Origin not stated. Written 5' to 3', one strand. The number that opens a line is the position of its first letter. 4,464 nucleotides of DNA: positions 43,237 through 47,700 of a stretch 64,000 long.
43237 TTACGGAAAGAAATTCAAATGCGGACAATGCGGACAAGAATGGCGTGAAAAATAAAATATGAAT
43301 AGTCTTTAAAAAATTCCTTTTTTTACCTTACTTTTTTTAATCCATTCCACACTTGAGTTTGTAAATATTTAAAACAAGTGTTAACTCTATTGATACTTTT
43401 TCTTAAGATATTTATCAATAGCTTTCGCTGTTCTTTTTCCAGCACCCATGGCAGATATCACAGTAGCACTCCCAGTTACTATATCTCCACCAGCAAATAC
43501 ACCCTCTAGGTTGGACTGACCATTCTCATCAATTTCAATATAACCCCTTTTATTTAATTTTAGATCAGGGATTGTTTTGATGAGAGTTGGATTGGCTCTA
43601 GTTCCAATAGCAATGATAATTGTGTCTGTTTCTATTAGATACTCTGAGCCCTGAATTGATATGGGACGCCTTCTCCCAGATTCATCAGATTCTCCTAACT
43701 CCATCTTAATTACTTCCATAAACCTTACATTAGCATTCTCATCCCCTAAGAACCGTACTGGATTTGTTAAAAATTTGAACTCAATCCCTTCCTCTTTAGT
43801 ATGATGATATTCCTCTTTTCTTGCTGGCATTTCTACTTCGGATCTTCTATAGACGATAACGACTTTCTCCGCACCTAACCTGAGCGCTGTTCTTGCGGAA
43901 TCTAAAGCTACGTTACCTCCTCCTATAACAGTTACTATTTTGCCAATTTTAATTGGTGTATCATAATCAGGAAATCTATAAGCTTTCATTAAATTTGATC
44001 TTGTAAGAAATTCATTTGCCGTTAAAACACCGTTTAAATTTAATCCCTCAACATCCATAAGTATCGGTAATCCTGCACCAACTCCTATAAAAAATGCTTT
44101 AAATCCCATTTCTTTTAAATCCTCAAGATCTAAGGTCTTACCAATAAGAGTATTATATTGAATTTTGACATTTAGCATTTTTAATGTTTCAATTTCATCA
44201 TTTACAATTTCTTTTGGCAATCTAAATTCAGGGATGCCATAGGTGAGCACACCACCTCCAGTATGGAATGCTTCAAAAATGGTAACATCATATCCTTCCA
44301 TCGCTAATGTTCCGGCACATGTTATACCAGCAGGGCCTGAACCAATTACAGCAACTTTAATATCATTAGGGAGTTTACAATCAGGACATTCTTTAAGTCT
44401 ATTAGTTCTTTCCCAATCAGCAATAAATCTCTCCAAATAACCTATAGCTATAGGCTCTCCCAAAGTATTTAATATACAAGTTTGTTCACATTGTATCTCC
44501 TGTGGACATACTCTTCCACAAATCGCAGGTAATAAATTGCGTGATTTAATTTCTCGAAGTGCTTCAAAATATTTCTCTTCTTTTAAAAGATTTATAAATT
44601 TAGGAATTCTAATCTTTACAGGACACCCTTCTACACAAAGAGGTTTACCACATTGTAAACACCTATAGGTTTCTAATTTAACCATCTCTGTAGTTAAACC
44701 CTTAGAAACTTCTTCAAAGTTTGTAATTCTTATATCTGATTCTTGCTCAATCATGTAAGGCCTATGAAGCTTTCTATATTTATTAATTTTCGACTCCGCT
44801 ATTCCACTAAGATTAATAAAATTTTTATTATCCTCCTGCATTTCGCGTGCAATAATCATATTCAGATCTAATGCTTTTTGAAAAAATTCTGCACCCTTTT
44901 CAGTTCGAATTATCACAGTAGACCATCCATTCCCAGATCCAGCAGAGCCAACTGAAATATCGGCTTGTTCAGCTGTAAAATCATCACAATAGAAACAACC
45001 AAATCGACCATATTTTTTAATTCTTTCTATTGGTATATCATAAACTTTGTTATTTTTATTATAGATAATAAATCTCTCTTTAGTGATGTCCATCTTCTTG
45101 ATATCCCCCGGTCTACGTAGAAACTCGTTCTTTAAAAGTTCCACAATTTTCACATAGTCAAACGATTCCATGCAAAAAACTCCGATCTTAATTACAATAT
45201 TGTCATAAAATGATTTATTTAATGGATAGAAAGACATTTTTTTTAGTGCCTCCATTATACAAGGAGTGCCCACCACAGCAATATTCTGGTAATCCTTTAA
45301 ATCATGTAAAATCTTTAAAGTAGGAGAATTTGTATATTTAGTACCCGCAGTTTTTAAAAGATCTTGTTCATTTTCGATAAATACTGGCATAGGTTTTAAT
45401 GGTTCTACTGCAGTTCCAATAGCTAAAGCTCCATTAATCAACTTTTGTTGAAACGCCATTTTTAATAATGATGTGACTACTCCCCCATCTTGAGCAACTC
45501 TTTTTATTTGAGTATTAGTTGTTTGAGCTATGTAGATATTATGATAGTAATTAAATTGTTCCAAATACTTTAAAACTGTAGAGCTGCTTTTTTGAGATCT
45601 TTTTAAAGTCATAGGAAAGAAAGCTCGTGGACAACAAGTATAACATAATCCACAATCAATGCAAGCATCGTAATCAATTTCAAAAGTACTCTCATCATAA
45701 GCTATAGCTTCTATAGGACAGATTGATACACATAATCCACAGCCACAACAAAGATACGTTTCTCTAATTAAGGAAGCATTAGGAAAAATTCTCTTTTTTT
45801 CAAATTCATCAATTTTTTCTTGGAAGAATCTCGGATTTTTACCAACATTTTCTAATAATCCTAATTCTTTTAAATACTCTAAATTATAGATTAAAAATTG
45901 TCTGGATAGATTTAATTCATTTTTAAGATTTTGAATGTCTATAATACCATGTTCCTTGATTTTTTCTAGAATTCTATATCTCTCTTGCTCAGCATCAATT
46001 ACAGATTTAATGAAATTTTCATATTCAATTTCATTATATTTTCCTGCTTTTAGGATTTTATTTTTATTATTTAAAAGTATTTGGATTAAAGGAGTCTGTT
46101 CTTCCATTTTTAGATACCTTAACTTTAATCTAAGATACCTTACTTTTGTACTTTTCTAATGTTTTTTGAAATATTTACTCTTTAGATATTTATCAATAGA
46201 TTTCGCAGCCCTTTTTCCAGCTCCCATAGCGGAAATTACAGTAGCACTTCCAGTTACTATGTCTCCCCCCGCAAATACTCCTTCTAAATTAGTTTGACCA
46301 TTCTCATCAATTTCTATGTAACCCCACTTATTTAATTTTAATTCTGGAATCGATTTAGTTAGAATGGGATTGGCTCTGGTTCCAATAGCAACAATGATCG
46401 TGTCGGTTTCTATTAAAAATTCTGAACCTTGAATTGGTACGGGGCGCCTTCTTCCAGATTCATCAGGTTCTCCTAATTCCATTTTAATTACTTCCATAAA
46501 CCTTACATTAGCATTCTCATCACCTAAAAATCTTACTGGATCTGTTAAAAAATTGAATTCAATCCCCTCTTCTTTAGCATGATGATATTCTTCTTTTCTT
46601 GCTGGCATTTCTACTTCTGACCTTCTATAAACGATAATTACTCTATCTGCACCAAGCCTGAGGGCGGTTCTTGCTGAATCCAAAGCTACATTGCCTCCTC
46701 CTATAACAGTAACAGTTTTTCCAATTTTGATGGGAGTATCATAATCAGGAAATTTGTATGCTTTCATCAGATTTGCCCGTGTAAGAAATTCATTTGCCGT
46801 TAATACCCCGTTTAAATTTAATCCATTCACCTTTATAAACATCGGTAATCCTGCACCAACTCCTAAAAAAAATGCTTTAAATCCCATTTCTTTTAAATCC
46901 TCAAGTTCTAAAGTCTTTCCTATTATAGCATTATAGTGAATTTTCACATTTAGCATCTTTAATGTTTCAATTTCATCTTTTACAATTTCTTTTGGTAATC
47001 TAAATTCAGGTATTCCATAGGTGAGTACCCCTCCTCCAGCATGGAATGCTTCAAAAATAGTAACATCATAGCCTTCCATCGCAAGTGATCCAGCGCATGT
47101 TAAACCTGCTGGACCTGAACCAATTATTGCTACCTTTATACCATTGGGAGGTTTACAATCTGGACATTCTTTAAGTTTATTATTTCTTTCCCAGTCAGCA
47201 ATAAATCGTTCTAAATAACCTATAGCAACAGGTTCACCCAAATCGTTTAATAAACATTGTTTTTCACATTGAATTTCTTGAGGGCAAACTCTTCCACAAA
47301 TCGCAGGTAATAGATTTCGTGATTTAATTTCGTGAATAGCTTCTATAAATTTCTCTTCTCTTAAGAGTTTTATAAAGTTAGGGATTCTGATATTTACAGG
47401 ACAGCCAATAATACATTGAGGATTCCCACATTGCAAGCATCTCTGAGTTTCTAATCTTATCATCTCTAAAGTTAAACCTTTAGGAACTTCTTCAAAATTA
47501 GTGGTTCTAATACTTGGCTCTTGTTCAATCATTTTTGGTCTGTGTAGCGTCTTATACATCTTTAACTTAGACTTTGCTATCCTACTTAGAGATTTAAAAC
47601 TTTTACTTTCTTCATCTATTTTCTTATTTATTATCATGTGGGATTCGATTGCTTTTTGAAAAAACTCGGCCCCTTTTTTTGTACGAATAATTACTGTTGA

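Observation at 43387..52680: Minus-strand redox operon: HdrC-GltD-CCG fusion, NfnA-like subunit and two FrhB-NfnB mega-fusions, possibly a multi-substrate flavin-based electron-bifurcating complex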

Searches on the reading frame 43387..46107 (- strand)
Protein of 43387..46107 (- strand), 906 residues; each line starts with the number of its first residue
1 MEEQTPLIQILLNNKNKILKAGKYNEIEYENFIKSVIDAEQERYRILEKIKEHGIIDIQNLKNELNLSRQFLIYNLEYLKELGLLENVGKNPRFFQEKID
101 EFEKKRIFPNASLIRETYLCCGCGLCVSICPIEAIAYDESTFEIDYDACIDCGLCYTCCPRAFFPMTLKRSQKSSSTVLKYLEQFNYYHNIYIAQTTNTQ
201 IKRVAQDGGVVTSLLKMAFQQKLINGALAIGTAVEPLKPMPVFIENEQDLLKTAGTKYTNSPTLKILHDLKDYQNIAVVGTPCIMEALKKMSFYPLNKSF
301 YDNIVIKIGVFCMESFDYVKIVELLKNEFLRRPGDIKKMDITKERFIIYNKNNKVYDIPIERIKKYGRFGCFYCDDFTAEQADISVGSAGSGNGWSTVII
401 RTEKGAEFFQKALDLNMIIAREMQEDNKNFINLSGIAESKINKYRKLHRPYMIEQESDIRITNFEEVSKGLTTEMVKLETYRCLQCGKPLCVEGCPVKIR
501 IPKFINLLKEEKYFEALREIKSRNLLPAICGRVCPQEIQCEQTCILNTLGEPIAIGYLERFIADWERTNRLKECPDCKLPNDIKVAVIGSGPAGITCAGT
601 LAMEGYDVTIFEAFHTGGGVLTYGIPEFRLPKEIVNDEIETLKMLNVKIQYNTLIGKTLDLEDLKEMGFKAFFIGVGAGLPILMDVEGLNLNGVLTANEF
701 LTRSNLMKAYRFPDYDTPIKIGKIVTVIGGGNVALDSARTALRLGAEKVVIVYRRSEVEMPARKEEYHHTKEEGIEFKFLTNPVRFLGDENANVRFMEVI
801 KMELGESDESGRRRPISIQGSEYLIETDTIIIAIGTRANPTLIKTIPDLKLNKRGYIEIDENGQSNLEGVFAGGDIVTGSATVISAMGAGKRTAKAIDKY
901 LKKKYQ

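Call 4: search_protein_families(library=pfam, proteins=[window:43387-46107:-], max_evalue=0.01)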
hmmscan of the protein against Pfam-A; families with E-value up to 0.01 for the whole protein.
window:43387-46107:- (906 aa): 26 families (the best 25 are shown)
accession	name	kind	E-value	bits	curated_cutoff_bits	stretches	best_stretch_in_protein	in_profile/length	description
PF04432.18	FrhB_FdhB_C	-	1.1e-42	145.9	23.3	1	274-424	2-148/150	Coenzyme F420 hydrogenase/dehydrogenase, beta subunit C terminus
PF07992.20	Pyr_redox_2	-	1.1e-40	140.3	26.1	1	584-890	2-291/291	Pyridine nucleotide-disulphide oxidoreductase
PF14691.11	Fer4_20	-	6.1e-39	132.8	25.8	1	460-569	1-111/113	Dihydroprymidine dehydrogenase domain II, 4Fe-4S cluster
PF04422.18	FrhB_FdhB_N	-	2.6e-19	69.5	22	1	191-267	1-77/78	Coenzyme F420 hydrogenase/dehydrogenase, beta subunit N-term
PF00070.33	Pyr_redox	-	7e-11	42.9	22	1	725-795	2-75/82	Pyridine nucleotide-disulphide oxidoreductase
PF13738.12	Pyr_redox_3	-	9.5e-08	32.1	30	1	722-874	164-305/305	Pyridine nucleotide-disulphide oxidoreductase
PF12837.12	Fer4_6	-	8.5e-07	29.1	25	1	142-160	2-20/24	4Fe-4S binding domain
PF13450.12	NAD_binding_8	-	2.3e-06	28.2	21.9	1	587-630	1-45/68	NAD(P)-binding Rossmann-like domain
PF13187.11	Fer4_9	-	3.3e-06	27.5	27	1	120-161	2-49/52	4Fe-4S dicluster domain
PF01262.27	AlaDh_PNT_C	-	1.1e-05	25.5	23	0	725-755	31-60/214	Alanine dehydrogenase/PNT, C-terminal domain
PF09107.17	SelB-wing_3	-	1.1e-05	25.3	23.2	1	50-89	3-42/47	Elongation factor SelB, winged helix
PF12838.12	Fer4_7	-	2.1e-05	25.3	27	1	120-161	2-50/52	4Fe-4S dicluster domain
PF13183.11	Fer4_8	-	4.3e-05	24.4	27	0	147-166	3-17/68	4Fe-4S dicluster domain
PF13237.11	Fer4_10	-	5.4e-05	23.5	25.5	1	114-160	3-53/53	4Fe-4S dicluster domain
PF12831.13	FAD_oxidored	-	0.00012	21.9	27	1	585-625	2-42/416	FAD dependent oxidoreductase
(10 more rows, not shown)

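Call 5: search_protein_families(library=ncbifam, proteins=[window:43387-46107:-], max_evalue=0.001)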
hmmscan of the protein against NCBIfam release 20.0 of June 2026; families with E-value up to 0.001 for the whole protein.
window:43387-46107:- (906 aa): 102 families (the best 25 are shown)
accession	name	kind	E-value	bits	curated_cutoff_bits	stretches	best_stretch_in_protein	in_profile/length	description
NF009414.0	PRK12778.1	equivalog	1.4e-201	671.7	1103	1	425-904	272-752/752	bifunctional dihydroorotate dehydrogenase B NAD binding subunit/NADPH-dependent glutamate synthase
TIGR01316.1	gltA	equivalog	7e-171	568.9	471.75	1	459-901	4-449/449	NADPH-dependent glutamate synthase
NF009413.0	PRK12775.1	equivalog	6.9e-147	490.9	1895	1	444-903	289-756/1006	putative trifunctional 2-polyprenylphenol hydroxylase/glutamate synthase subunit beta/ferritin domain-containing protein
NF009415.0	PRK12779.1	equivalog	5.2e-122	408.5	1519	1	491-899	210-624/944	putative bifunctional glutamate synthase subunit beta/2-polyprenylphenol hydroxylase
NF009410.0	PRK12771.1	subfamily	1.4e-117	393.6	516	2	489-904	48-448/566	NAD(P)-binding protein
NF009454.0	PRK12814.1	equivalog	5.5e-107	358.8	916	1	491-904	104-503/657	putative NADPH-dependent glutamate synthase small subunit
TIGR01318.1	gltD_gamma_fam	subfamily_domain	1.2e-106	357.1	482.95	1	456-902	15-466/467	glutamate synthase, small subunit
NF009408.0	PRK12769.1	equivalog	5.3e-100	335.4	1003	1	428-904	171-654/659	formate-dependent uric acid utilization protein AegA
NF009451.0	PRK12809.1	equivalog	4.5e-93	312.7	1154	2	458-899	185-632/639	formate-dependent uric acid utilization protein YgfT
TIGR03315.1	Se_ygfK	equivalog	2.9e-89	299.8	835.3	1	486-897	442-835/1012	putative selenate reductase subunit YgfK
NF010590.0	PRK13984.1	equivalog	4.5e-87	292.6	946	1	439-904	148-609/611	putative oxidoreductase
TIGR01317.1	GOGAT_sm_gam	subfamily_domain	1.1e-75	255.4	447.7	1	453-902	14-479/485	glutamate synthase small subunit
NF009409.0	PRK12770.1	subfamily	3.1e-74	250.2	343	1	574-905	10-354/360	putative glutamate synthase subunit beta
NF006807.0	PRK09325.1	subfamily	7.7e-73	245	269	1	184-446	3-269/283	coenzyme F420-reducing hydrogenase subunit beta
TIGR03289.1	frhB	equivalog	3.3e-63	213.3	331.5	1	187-446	3-266/275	coenzyme F420 hydrogenase subunit beta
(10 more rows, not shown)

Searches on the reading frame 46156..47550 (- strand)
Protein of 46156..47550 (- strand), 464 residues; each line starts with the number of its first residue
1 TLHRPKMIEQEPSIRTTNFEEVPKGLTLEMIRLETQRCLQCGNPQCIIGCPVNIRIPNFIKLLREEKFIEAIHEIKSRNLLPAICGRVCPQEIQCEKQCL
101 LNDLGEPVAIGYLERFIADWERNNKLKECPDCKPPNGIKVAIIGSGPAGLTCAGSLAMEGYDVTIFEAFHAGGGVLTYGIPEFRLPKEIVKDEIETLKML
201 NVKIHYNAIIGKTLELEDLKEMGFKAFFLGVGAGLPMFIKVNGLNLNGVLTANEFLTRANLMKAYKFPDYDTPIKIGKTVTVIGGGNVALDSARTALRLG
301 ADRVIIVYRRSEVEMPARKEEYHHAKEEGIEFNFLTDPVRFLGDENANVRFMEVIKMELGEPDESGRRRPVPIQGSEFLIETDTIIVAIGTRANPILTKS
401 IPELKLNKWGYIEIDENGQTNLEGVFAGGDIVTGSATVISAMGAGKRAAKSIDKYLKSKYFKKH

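Call 29: search_solved_structures(query=window:46156-47550:-, max_evalue=1e-20, show_alignments=1)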
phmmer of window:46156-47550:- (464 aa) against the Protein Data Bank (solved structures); distinct sequences matched with E-value up to 1e-20: 12.
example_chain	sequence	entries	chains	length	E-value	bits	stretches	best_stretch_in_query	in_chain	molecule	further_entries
4ylf_B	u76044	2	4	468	9.9e-171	571.6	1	6-459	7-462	Dihydropyrimidine dehydrogenase subunit A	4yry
5jca_L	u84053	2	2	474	1.2e-156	525.2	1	11-458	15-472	NADH-dependent Ferredoxin:NADP Oxidoreductase (NfnI) subunit alpha | NADH-dependent Ferredoxin:NADP Oxidoreductase subunit alpha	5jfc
5vj7_A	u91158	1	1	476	2.7e-144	484.5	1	11-459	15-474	Oxidoreductase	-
9n5u_A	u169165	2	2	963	8.2e-106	357.6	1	40-462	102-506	NfnA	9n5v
9bov_A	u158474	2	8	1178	1.4e-98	333.8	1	28-459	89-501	Molybdopterin oxidoreductase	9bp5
8oh5_C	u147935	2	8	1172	8.2e-84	285.1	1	40-457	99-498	Formate dehydrogenase-O, major subunit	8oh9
6s6s_G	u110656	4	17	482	5.3e-83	282.4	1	7-459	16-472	Glutamate synthase [NADPH] small chain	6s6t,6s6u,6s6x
2vdc_G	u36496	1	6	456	3.6e-82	279.7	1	21-459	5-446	GLUTAMATE SYNTHASE [NADPH] SMALL CHAIN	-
7m31_A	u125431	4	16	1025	9.5e-57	195.9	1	32-460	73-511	Dihydropyrimidine dehydrogenase [NADP(+)]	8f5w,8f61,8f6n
1h7x_A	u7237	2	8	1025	9.5e-57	195.9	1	32-460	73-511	DIHYDROPYRIMIDINE DEHYDROGENASE | Dihydropyrimidine dehydrogenase [NADP(+)]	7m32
1gt8_A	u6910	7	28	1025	9.5e-57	195.9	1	32-460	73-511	DIHYDROPYRIMIDINE DEHYDROGENASE | Dihydropyrimidine dehydrogenase [NADP(+)]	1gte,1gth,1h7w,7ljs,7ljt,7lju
7mfm_I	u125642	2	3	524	5e-49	170.4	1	3-457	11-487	Glutamate synthase (NADPH) small chain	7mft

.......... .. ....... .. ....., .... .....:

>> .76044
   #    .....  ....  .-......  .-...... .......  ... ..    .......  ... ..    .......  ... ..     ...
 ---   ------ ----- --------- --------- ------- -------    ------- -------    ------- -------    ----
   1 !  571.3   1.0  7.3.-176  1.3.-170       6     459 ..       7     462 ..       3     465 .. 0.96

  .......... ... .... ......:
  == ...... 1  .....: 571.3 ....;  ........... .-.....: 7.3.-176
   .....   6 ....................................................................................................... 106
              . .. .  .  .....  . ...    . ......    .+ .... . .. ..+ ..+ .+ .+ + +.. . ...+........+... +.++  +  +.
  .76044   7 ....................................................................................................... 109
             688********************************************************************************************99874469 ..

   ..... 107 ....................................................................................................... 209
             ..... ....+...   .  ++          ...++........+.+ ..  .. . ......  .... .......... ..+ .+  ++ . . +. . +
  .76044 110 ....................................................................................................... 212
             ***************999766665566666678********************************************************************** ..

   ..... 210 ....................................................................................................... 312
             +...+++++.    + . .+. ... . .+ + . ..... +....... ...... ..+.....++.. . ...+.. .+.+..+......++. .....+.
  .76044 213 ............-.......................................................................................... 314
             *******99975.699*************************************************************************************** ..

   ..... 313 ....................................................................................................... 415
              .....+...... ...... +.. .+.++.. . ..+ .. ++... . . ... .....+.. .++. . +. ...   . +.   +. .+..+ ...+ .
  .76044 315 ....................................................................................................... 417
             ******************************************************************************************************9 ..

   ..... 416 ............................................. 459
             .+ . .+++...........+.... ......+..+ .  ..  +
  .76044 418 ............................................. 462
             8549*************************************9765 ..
